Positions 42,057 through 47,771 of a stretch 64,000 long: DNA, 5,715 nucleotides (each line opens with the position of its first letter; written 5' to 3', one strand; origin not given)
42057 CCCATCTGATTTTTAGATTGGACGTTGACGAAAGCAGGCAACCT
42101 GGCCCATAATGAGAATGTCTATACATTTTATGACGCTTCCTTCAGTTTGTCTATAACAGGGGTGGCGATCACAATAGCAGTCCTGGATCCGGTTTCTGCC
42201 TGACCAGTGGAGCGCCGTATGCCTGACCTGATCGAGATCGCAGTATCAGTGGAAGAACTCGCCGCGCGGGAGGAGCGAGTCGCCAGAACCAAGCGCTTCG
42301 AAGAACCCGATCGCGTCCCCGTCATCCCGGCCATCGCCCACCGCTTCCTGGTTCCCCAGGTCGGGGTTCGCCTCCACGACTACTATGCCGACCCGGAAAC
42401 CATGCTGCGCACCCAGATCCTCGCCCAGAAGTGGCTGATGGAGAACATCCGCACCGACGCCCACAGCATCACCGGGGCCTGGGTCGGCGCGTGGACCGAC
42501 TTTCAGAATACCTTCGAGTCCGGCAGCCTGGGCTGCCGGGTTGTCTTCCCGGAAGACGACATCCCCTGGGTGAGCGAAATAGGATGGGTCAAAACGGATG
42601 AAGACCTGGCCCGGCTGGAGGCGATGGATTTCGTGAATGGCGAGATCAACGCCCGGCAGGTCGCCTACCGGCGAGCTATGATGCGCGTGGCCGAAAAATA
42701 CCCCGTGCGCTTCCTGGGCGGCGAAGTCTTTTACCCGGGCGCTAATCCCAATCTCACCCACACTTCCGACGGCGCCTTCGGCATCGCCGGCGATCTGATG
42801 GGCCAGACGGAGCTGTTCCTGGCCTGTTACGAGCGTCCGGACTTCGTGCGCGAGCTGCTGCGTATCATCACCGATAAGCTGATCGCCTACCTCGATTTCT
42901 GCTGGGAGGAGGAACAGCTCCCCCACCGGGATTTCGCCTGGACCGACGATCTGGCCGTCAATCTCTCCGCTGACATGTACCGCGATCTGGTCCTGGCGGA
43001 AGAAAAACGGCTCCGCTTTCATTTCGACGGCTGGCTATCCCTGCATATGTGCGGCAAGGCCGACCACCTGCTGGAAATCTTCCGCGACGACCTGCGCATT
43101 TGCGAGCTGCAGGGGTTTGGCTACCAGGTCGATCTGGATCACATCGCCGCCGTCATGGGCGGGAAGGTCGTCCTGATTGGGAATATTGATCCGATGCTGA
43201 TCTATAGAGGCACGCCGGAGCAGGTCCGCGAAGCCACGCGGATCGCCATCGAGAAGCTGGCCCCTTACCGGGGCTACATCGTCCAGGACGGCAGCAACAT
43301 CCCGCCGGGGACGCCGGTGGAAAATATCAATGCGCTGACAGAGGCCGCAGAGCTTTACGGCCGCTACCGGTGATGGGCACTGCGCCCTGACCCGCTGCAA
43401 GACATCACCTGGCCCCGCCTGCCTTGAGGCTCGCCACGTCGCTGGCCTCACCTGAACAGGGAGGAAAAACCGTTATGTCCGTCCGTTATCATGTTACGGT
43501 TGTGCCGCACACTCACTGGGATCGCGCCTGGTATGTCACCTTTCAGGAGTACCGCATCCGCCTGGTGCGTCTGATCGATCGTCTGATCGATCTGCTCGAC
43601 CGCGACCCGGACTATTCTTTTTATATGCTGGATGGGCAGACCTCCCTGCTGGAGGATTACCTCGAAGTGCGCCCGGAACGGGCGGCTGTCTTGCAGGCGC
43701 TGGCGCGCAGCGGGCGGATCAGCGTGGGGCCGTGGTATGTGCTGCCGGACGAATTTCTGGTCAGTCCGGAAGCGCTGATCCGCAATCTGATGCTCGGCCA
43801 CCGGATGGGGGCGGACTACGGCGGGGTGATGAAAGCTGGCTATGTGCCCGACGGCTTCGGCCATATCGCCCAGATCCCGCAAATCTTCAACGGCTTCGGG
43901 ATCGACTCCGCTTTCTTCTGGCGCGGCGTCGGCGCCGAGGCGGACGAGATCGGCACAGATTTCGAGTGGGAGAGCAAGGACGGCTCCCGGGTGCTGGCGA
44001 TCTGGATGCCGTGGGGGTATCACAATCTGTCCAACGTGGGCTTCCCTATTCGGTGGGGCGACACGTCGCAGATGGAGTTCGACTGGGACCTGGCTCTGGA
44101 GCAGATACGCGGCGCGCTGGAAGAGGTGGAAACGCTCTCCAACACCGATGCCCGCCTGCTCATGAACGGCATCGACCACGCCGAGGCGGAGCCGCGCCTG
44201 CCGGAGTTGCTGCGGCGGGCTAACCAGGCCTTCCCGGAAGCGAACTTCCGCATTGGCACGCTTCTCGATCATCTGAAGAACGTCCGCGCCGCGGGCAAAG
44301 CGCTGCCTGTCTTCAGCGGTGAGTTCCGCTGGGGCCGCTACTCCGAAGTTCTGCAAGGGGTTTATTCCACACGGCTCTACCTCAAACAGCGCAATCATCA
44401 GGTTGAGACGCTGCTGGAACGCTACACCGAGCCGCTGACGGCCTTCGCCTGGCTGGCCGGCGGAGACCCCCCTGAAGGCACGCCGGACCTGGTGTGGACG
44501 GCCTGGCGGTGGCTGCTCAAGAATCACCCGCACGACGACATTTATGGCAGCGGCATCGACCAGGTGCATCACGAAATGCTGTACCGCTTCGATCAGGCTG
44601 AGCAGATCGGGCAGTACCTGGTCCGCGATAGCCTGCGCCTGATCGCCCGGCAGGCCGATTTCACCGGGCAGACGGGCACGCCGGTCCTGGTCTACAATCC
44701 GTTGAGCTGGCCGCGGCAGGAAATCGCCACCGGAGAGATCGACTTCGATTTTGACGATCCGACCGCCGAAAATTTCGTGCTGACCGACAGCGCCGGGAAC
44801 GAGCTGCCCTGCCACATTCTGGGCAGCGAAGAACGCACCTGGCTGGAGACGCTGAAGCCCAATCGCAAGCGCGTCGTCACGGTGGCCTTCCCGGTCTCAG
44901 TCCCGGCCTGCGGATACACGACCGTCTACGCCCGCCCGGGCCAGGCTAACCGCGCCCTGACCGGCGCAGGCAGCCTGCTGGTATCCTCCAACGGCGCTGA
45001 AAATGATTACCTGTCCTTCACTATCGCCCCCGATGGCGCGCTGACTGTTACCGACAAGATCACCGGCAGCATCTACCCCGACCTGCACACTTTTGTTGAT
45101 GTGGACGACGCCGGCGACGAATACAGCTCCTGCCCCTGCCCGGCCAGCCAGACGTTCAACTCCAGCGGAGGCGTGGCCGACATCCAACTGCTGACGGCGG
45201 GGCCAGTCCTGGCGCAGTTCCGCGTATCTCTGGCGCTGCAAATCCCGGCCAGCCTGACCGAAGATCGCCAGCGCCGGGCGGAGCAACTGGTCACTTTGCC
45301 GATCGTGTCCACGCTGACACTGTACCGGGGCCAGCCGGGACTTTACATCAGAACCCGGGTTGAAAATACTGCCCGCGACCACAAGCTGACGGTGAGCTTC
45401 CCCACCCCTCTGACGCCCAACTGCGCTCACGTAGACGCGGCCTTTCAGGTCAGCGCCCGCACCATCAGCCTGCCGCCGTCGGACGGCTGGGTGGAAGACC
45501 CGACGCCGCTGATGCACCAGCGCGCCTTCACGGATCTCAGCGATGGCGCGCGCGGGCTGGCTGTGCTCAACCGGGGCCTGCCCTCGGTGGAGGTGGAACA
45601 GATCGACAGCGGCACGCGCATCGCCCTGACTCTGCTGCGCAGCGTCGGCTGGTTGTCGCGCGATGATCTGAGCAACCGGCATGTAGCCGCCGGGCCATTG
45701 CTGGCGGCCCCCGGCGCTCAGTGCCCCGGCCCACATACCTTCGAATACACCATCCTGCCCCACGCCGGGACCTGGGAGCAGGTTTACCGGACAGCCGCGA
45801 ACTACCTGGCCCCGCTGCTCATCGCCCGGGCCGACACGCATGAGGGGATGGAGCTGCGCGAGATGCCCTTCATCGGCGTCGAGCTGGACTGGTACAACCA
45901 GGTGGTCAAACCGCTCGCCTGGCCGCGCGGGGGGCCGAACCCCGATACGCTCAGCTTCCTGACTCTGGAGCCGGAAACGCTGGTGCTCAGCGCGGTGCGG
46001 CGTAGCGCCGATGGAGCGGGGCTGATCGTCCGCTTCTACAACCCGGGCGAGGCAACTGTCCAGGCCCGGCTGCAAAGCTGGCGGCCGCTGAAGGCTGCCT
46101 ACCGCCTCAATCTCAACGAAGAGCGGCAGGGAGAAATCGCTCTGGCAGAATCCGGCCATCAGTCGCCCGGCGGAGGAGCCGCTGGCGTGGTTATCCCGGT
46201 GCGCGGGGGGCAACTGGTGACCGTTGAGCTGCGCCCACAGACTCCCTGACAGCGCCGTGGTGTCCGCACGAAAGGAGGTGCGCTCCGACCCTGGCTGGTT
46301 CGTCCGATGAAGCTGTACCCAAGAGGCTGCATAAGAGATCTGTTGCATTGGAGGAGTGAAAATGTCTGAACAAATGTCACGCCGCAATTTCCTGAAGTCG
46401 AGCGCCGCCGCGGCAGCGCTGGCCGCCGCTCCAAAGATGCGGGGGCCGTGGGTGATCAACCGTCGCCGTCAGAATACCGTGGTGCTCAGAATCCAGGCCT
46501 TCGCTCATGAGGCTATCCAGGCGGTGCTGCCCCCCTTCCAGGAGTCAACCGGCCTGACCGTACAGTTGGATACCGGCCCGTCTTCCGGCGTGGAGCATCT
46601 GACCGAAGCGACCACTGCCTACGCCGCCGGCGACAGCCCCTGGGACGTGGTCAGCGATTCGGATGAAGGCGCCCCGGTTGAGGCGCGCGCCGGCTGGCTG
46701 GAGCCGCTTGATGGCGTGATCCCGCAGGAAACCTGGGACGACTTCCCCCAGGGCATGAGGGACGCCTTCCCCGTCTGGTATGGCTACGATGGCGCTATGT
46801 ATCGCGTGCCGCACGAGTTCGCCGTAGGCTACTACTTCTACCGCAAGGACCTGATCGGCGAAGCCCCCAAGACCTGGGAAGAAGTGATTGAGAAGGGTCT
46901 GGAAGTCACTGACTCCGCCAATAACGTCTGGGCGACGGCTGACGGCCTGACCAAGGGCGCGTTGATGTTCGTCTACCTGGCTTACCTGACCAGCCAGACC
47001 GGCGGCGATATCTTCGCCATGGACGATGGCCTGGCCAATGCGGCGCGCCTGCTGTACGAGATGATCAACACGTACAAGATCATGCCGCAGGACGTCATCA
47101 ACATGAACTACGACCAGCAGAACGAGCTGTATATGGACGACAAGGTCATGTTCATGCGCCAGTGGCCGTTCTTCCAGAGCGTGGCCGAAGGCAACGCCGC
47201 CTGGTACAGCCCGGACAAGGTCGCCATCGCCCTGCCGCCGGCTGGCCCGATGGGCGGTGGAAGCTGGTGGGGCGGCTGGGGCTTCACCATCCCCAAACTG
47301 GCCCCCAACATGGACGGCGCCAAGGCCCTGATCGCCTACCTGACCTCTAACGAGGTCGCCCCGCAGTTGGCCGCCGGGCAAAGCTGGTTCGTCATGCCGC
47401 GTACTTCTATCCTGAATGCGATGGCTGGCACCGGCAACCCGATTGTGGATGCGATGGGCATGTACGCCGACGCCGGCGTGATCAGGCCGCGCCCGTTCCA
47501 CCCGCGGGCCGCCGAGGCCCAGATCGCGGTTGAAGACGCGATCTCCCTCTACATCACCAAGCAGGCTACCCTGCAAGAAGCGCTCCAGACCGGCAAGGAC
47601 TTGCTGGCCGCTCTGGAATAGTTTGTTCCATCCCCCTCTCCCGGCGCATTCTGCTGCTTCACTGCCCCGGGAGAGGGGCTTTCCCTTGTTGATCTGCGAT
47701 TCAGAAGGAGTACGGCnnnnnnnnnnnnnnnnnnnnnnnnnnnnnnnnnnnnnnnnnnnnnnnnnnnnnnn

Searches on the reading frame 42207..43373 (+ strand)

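Call 15: search_protein_families(library=pfam, proteins=[window:42207-43373:+], max_evalue=0.00001)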
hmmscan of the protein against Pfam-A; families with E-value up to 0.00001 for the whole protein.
window:42207-43373:+ (388 aa): 1 family
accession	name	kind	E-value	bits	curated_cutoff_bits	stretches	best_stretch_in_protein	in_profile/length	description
PF01208.23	URO-D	-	1.6e-30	106.7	23.9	1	22-382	3-344/346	Uroporphyrinogen decarboxylase (URO-D)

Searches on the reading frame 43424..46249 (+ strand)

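Call 16: search_protein_families(library=pfam, proteins=[window:43424-46249:+], max_evalue=0.00001)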
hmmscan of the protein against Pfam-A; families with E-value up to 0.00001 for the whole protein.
window:43424-46249:+ (941 aa): 4 families
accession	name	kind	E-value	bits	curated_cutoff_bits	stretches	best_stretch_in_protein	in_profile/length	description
PF01074.27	Glyco_hydro_38N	-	8.3e-42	143.9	25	1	23-294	1-266/270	Glycosyl hydrolases family 38 N-terminal domain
PF07748.19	Glyco_hydro_38C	-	1.1e-08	36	25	1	526-743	2-202/206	Glycosyl hydrolases family 38 C-terminal domain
PF09261.16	Alpha-mann_mid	-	6e-08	33.1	31.1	1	309-406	2-95/96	Alpha mannosidase middle domain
PF17677.7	Glyco_hydro38C2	-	7e-08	32.9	22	1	853-909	2-58/72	Glycosyl hydrolases family 38 C-terminal beta sandwich domain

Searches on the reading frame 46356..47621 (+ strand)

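Call 16: search_protein_families(library=pfam, proteins=[window:46356-47621:+], max_evalue=0.00001)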
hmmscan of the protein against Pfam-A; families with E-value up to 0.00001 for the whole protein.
window:46356-47621:+ (421 aa): 2 families
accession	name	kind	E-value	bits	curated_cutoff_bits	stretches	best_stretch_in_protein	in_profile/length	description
PF01547.30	SBP_bac_1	-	1.6e-24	87.9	26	1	53-335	9-306/307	Bacterial extracellular solute-binding protein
PF10518.14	TAT_signal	-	2.4e-07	30.8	22.7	1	6-26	1-21/21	TAT (twin-arginine translocation) pathway signal sequence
